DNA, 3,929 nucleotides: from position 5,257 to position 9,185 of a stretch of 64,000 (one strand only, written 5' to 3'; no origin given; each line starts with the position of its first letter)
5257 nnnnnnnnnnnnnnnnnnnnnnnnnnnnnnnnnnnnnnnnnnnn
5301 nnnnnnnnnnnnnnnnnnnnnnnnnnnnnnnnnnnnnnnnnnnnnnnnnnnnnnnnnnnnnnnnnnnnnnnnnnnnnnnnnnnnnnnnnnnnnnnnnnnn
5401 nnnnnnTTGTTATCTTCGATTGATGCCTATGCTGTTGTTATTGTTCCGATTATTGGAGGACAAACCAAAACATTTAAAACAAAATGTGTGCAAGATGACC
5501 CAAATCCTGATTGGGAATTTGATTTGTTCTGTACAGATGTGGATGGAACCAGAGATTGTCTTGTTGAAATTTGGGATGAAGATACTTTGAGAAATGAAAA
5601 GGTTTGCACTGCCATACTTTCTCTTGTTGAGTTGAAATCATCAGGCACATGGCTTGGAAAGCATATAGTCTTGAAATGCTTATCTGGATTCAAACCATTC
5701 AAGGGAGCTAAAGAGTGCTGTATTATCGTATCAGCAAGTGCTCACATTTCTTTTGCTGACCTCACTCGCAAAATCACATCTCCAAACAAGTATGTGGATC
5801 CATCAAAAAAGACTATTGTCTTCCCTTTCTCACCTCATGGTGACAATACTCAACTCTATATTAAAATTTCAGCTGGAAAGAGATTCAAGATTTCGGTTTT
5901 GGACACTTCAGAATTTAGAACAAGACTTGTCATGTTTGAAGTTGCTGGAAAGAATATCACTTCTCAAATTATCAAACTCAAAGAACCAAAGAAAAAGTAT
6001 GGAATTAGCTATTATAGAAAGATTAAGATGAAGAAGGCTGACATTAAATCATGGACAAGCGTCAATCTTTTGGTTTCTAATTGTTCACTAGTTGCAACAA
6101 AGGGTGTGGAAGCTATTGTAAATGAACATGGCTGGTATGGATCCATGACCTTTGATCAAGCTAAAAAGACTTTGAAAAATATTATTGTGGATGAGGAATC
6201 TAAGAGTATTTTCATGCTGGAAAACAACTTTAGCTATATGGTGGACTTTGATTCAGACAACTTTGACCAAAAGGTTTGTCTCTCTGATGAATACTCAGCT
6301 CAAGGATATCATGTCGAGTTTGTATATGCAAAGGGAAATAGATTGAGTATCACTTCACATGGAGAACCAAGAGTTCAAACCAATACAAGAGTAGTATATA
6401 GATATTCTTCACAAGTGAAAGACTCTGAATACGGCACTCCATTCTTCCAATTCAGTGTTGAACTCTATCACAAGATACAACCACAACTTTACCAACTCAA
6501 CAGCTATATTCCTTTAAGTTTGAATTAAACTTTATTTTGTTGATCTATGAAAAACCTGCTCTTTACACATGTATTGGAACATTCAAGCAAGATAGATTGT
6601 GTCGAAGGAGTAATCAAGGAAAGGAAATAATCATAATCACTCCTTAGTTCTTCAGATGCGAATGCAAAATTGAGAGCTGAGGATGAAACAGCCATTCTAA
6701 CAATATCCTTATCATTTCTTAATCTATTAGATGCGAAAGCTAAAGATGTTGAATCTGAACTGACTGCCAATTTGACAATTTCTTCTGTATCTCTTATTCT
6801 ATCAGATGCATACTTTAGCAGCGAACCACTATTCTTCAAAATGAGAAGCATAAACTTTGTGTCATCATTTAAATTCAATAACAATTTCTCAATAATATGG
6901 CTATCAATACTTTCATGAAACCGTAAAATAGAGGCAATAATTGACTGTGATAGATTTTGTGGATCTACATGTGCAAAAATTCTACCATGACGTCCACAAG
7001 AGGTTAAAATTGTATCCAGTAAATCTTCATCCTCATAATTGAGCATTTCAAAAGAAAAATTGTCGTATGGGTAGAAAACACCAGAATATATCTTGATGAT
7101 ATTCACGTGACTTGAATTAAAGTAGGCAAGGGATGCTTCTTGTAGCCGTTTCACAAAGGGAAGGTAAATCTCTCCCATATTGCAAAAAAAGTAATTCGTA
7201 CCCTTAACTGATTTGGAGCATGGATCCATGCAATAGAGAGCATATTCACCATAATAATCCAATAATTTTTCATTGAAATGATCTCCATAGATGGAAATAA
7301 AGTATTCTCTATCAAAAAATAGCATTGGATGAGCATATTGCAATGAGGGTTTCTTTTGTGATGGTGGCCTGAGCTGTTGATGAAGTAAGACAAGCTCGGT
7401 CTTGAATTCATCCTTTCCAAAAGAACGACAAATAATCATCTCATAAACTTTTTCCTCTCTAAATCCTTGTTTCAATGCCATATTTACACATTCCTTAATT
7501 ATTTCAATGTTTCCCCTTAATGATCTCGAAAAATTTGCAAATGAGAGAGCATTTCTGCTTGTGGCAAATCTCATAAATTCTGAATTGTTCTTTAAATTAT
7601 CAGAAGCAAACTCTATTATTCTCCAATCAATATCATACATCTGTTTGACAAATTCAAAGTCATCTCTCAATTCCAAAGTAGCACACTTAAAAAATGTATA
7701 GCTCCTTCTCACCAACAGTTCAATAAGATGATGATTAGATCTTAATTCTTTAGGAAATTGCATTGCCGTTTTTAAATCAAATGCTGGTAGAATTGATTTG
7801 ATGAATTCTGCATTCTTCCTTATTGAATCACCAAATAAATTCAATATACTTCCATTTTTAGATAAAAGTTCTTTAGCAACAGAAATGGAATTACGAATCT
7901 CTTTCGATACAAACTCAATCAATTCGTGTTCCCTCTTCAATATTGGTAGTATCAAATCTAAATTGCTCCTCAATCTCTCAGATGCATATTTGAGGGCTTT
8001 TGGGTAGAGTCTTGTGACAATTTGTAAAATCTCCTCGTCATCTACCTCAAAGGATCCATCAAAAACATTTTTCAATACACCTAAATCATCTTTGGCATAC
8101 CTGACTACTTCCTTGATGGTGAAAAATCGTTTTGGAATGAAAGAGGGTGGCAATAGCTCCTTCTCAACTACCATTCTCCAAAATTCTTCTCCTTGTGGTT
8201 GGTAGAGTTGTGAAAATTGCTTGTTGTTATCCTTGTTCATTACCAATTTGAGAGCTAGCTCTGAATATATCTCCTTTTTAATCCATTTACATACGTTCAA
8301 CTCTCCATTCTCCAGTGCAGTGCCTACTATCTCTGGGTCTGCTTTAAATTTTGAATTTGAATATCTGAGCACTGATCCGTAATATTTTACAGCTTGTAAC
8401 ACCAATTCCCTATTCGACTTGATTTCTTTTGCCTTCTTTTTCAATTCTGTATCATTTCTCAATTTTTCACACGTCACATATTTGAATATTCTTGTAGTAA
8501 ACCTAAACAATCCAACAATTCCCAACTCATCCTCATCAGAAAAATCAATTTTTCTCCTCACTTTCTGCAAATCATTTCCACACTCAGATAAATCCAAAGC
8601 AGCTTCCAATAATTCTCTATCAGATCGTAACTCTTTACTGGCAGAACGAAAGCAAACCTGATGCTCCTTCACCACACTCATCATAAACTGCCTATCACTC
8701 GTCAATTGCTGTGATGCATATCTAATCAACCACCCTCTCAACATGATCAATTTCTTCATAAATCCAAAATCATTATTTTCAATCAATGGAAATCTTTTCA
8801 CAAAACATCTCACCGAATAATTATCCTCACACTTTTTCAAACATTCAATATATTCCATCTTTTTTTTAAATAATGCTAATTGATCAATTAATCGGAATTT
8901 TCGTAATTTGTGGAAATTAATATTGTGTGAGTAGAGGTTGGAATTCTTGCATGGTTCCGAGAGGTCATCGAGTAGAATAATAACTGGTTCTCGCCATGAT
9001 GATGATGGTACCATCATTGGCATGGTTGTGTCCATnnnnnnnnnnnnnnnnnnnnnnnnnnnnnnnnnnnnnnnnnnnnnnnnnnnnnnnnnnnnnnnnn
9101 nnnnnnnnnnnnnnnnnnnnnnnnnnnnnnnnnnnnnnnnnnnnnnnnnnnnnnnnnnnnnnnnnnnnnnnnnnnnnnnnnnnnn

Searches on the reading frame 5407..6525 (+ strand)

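Call 54: search_protein_families(library=pfam, proteins=[window:5407-6525:+], max_evalue=0.001)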
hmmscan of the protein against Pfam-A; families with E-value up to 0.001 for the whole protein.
window:5407-6525:+ (373 aa): 1 family
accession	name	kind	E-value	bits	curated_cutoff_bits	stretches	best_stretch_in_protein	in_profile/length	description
PF00168.36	C2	-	1.3e-05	25.8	22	1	3-77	20-93/104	C2 domain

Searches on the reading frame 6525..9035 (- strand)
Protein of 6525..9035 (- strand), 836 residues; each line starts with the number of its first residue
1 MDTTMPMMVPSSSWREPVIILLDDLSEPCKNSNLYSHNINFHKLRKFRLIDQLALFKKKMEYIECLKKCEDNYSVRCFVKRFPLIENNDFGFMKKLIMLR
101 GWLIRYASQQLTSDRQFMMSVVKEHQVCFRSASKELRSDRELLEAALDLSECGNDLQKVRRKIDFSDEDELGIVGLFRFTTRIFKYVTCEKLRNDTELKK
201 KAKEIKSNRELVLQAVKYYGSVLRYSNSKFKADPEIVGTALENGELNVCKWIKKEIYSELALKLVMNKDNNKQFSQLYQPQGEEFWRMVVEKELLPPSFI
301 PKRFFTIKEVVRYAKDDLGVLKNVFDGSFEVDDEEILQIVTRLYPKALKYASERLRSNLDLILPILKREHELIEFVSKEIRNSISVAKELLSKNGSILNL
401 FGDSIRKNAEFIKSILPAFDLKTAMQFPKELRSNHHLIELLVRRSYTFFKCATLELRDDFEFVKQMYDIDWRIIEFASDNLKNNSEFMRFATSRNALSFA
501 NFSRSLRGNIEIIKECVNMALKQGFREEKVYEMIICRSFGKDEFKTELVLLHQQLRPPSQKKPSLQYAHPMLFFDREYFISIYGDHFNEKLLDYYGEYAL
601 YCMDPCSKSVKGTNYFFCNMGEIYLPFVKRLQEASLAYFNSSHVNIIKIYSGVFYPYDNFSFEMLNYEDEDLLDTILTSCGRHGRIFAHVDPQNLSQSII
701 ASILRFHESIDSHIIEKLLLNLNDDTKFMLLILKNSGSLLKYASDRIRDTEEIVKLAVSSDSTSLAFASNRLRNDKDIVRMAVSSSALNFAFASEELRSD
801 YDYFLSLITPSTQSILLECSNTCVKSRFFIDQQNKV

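Call 41: find_encoding_contigs(protein=window:6525-9035:-, flank=10000, max_places=6)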
Protein window:6525-9035:- (836 aa): no gene with exactly this product is on record in the collection.

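Call 54: search_protein_families(library=pfam, proteins=[window:6528-9035:-], max_evalue=0.001)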
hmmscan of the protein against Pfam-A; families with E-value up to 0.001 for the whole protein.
window:6528-9035:- (836 aa): 1 family
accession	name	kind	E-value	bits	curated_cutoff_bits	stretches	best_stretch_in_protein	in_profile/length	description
PF13475.11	DUF4116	-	8.1e-60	198.6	24.9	7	751-798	2-49/49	Domain of unknown function (DUF4116)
